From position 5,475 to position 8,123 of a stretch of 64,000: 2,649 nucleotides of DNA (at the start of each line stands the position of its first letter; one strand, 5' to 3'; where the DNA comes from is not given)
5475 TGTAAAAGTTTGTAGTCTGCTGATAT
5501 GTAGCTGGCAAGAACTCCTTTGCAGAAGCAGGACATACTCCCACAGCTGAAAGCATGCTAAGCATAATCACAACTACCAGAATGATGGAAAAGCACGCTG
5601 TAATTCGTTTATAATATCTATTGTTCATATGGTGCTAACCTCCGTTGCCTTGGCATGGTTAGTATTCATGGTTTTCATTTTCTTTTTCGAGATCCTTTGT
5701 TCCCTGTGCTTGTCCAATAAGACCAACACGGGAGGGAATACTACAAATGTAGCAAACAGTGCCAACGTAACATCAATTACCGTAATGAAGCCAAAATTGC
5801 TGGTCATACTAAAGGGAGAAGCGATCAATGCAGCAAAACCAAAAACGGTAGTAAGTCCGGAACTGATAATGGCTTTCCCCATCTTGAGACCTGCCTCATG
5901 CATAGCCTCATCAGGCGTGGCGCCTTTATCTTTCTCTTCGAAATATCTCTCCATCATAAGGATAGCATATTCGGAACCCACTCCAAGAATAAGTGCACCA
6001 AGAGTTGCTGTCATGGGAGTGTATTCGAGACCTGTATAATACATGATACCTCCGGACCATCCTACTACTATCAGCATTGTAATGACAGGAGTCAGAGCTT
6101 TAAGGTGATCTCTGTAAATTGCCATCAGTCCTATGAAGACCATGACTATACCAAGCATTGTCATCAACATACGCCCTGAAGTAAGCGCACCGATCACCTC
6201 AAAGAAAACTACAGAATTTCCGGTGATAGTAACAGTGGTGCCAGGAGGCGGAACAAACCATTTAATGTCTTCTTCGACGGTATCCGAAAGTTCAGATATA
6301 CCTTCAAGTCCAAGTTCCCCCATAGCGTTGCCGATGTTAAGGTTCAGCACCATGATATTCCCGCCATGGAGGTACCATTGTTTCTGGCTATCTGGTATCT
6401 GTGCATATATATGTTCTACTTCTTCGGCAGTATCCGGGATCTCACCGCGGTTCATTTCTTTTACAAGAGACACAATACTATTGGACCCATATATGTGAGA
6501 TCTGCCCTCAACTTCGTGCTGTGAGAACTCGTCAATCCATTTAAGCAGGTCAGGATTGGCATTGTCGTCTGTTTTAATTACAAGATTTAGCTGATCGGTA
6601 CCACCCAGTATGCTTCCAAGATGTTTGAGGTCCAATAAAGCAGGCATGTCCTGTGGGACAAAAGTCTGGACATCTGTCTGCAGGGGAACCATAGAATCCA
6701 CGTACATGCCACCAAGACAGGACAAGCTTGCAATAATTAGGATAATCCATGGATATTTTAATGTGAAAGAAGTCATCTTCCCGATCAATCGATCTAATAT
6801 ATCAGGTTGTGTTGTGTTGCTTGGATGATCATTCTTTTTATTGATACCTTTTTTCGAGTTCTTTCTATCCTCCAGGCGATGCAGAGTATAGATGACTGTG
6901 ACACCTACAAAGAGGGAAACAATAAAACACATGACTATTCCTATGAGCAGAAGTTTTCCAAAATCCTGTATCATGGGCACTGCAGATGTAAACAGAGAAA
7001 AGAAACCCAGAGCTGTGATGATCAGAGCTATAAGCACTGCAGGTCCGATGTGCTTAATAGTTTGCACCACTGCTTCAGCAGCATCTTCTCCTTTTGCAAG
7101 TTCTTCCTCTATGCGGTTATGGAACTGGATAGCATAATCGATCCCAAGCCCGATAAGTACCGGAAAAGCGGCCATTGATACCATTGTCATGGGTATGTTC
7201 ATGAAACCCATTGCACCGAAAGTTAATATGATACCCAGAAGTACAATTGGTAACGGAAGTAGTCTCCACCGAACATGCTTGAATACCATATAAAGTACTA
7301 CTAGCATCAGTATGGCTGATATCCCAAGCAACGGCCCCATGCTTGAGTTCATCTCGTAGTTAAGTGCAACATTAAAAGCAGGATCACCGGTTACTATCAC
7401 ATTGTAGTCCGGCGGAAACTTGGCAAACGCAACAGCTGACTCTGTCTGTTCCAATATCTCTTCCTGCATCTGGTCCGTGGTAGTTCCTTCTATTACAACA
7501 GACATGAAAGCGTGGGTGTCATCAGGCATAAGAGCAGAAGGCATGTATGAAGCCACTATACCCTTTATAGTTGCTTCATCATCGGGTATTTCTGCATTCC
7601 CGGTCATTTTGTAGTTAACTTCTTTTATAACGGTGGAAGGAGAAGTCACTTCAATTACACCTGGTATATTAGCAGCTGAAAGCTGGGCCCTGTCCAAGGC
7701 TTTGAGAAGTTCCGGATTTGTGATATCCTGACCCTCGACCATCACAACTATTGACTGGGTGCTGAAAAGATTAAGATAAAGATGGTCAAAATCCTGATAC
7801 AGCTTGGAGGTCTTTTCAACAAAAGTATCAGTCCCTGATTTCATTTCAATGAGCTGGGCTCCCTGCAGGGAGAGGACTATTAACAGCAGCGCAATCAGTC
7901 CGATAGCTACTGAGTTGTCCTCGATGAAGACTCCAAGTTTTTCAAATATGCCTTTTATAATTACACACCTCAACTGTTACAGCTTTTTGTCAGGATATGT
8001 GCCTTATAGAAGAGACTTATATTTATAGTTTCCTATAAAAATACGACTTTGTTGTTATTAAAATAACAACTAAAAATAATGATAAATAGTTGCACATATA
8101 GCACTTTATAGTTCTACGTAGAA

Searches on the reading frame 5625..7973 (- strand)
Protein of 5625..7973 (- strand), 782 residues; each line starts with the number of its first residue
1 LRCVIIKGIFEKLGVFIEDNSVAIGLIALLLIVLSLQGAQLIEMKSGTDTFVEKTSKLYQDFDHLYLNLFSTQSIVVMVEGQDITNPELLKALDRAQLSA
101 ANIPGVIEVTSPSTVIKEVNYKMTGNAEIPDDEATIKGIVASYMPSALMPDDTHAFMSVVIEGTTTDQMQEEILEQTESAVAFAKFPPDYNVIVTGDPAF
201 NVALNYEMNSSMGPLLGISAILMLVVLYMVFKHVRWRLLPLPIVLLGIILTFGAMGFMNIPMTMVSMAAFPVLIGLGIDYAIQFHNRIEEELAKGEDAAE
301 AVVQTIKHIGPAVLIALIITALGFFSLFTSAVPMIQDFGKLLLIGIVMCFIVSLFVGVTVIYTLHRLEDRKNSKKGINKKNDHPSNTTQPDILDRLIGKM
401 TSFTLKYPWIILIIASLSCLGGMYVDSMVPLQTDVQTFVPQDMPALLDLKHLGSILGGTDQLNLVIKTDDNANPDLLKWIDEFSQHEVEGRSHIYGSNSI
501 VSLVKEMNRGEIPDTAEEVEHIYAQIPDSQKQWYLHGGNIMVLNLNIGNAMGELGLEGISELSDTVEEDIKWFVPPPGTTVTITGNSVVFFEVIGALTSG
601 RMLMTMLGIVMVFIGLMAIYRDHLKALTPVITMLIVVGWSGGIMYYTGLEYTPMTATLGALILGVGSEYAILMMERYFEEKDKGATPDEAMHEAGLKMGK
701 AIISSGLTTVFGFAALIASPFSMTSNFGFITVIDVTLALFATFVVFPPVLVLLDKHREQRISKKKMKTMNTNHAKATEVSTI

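Call 38: search_protein_families(library=pfam, proteins=[window:5625-7973:-], max_evalue=0.001)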
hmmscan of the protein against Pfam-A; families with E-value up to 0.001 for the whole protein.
window:5625-7973:- (782 aa): 5 families
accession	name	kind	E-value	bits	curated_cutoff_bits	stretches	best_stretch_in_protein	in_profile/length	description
PF03176.21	MMPL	-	8.8e-58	196.3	20.5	2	547-761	94-309/333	MMPL family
PF00873.25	ACR_tran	-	6.4e-15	54.4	28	2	216-430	337-549/1021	AcrB/AcrD/AcrF family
PF12349.14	Sterol-sensing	-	5e-12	46.4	22.3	2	626-760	9-143/153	Sterol-sensing domain of SREBP cleavage-activation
PF02355.23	SecD_SecF_C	-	2.4e-08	34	20.5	1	215-365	36-187/189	Protein export membrane protein SecD/SecF, C-terminal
PF02460.24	Patched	-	7.8e-08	32.6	23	1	621-751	26-155/156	Patched SSD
